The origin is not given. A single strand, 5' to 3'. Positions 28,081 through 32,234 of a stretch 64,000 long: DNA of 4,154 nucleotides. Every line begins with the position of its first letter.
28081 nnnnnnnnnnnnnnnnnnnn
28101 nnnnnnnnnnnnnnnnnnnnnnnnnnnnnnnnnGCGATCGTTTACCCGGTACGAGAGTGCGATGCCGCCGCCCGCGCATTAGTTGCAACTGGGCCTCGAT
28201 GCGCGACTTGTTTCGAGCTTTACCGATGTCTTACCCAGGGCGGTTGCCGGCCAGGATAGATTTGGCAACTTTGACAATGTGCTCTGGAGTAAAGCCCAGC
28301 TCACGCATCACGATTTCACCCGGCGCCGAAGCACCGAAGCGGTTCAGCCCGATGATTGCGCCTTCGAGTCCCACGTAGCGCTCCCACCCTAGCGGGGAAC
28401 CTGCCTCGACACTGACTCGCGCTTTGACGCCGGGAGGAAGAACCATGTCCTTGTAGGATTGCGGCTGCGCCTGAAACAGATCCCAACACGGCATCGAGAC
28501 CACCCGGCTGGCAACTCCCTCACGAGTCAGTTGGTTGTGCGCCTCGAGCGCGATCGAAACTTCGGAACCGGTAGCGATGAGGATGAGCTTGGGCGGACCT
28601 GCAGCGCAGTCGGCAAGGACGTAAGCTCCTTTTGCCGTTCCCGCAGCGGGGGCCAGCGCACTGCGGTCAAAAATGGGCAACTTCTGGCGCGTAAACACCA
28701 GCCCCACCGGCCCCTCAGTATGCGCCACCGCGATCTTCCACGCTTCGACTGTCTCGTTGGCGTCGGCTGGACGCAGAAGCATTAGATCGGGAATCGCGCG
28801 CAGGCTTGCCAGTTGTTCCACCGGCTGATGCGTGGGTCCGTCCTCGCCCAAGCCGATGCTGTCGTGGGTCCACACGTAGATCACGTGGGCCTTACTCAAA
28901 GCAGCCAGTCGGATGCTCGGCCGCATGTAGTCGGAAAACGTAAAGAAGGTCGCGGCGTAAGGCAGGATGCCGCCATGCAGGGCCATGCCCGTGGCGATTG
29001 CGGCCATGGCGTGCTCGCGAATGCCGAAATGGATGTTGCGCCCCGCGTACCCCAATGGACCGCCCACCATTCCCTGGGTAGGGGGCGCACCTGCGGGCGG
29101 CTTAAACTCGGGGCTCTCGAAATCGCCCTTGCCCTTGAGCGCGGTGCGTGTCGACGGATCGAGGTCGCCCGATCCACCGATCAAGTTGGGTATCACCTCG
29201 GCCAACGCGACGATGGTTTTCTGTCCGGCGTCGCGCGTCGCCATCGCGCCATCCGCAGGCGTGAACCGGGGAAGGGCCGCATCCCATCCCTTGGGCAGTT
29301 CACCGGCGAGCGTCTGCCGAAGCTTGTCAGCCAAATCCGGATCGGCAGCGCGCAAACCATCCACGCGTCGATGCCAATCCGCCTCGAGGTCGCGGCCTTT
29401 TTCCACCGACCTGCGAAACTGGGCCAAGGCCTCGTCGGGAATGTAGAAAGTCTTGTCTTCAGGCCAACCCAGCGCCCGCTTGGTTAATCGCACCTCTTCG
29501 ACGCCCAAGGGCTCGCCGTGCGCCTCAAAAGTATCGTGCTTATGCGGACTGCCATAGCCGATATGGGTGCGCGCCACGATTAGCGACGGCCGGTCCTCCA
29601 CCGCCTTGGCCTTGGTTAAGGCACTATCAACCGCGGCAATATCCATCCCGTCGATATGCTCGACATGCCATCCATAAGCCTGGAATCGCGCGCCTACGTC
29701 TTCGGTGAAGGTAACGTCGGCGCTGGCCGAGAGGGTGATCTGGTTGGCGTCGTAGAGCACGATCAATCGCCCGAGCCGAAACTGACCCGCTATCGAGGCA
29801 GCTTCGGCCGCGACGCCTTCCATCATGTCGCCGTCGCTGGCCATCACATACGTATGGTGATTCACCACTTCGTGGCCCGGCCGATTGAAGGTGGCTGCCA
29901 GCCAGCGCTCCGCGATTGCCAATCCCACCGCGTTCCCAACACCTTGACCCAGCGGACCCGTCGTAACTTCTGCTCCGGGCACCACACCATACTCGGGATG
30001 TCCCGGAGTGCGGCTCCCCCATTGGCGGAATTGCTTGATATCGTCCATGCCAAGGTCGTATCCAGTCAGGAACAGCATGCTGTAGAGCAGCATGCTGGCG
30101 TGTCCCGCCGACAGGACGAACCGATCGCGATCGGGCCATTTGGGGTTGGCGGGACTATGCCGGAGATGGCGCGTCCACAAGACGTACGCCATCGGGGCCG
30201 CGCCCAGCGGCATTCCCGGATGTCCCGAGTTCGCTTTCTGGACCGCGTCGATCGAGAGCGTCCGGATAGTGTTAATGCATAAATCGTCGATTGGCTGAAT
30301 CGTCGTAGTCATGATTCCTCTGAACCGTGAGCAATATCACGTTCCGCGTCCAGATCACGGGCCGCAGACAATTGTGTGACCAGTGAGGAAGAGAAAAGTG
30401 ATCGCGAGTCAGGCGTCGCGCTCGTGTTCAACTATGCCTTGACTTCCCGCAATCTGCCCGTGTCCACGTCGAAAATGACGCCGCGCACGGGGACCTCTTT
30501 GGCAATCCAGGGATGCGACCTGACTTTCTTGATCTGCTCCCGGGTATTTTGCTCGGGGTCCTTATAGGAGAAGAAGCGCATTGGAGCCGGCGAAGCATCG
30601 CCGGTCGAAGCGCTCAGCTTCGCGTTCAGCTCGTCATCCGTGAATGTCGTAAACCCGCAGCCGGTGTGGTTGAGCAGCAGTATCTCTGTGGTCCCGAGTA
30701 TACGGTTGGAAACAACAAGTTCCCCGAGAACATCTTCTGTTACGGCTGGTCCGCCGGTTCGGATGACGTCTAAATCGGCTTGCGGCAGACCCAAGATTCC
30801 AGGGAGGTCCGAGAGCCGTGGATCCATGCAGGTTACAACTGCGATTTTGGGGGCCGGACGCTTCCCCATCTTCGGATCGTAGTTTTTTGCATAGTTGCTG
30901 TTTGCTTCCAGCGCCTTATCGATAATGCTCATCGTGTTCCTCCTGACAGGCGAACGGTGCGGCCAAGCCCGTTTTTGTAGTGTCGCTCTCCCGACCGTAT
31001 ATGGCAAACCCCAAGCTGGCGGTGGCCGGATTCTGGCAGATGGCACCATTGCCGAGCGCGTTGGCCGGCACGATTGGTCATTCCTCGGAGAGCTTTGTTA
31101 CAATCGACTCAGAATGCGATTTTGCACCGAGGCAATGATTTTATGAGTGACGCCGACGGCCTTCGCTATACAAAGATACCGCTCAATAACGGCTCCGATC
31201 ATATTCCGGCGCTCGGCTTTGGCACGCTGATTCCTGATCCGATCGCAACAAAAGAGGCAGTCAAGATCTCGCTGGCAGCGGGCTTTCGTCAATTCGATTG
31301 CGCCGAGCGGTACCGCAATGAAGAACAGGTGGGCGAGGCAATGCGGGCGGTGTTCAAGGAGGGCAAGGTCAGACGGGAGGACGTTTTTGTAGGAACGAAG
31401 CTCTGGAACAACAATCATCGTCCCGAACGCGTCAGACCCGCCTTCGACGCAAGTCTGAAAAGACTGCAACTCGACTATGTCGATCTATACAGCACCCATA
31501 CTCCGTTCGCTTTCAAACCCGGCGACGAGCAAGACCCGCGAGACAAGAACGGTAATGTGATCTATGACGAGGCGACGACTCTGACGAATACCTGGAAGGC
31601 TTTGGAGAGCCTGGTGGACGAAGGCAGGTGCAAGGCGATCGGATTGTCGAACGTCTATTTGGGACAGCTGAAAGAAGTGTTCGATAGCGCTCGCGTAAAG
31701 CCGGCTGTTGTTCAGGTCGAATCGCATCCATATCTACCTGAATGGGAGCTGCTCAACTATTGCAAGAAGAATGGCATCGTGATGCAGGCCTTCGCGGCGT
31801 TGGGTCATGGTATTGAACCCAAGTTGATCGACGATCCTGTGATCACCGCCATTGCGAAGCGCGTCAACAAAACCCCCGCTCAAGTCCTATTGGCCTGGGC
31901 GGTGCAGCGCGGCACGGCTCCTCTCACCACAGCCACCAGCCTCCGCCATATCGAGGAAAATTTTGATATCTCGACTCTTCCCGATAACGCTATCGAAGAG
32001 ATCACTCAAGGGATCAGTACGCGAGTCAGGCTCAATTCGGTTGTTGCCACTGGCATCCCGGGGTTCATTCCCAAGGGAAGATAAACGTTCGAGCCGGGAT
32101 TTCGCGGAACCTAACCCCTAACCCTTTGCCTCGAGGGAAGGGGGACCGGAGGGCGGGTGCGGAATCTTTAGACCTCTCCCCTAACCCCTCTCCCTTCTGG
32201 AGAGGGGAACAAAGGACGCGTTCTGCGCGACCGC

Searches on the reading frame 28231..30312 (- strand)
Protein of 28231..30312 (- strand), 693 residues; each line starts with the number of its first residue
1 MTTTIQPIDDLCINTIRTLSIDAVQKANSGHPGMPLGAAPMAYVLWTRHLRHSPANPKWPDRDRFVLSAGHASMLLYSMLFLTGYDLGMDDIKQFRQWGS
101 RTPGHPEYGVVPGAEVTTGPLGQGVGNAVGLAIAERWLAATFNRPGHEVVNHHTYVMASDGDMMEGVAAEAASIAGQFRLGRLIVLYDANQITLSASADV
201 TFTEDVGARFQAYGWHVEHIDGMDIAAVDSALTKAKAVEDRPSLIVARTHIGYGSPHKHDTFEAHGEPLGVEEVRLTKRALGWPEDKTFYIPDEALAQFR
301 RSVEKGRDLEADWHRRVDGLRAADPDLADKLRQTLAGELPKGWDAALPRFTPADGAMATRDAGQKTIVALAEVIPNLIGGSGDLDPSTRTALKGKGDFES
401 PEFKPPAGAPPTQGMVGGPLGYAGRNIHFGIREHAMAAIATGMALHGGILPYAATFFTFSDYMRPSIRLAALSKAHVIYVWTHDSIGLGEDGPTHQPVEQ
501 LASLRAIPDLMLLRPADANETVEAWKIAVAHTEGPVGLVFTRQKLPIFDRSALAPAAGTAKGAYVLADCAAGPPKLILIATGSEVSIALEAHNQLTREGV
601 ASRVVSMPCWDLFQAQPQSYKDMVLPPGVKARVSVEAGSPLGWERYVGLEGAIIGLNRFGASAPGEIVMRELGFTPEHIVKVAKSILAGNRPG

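Call 38: search_protein_families(library=pfam, proteins=[window:28231-30312:-], max_evalue=0.001)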
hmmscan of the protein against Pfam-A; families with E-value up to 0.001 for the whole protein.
window:28231-30312:- (693 aa): 4 families
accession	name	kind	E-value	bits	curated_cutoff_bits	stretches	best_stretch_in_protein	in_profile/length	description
PF00456.26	Transketolase_N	-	7.7e-141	469.3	22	1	9-340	2-334/334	Transketolase, thiamine diphosphate binding domain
PF02779.29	Transket_pyr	-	5.8e-55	186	27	1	356-546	2-173/174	Transketolase, pyrimidine binding domain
PF22613.1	Transketolase_C_1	-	2.5e-42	144.1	27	1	562-675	1-113/113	Transketolase-like TK C-terminal domain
PF02780.25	Transketolase_C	-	1.3e-09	38.4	25.9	1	574-679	10-124/124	Transketolase, C-terminal domain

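Call 52: find_encoding_contigs(protein=window:28231-30312:-, flank=500, max_places=3)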
Protein window:28231-30312:- (693 aa): no gene with exactly this product is on record in the collection.

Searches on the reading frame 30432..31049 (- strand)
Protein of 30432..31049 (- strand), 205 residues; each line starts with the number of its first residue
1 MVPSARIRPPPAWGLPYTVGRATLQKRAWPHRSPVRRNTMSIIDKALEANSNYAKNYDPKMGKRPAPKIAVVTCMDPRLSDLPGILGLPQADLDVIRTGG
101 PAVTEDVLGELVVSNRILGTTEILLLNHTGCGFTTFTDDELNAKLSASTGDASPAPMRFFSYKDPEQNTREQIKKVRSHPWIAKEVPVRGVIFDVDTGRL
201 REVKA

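Call 38: search_protein_families(library=pfam, proteins=[window:30432-31049:-], max_evalue=0.001)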
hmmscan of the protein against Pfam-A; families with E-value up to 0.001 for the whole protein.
window:30432-31049:- (205 aa): 1 family
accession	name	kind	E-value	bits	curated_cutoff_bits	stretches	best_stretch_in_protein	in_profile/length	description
PF00484.24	Pro_CA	-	2e-08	35.1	25.7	1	70-199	2-155/156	Carbonic anhydrase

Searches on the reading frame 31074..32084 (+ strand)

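Call 38: search_protein_families(library=pfam, proteins=[window:31074-32084:+], max_evalue=0.001)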
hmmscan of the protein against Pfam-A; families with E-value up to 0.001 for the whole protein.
window:31074-32084:+ (336 aa): 1 family
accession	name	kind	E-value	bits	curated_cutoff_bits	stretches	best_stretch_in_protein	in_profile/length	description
PF00248.27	Aldo_ket_red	-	1.1e-49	169.5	24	1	59-312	21-288/291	Aldo/keto reductase family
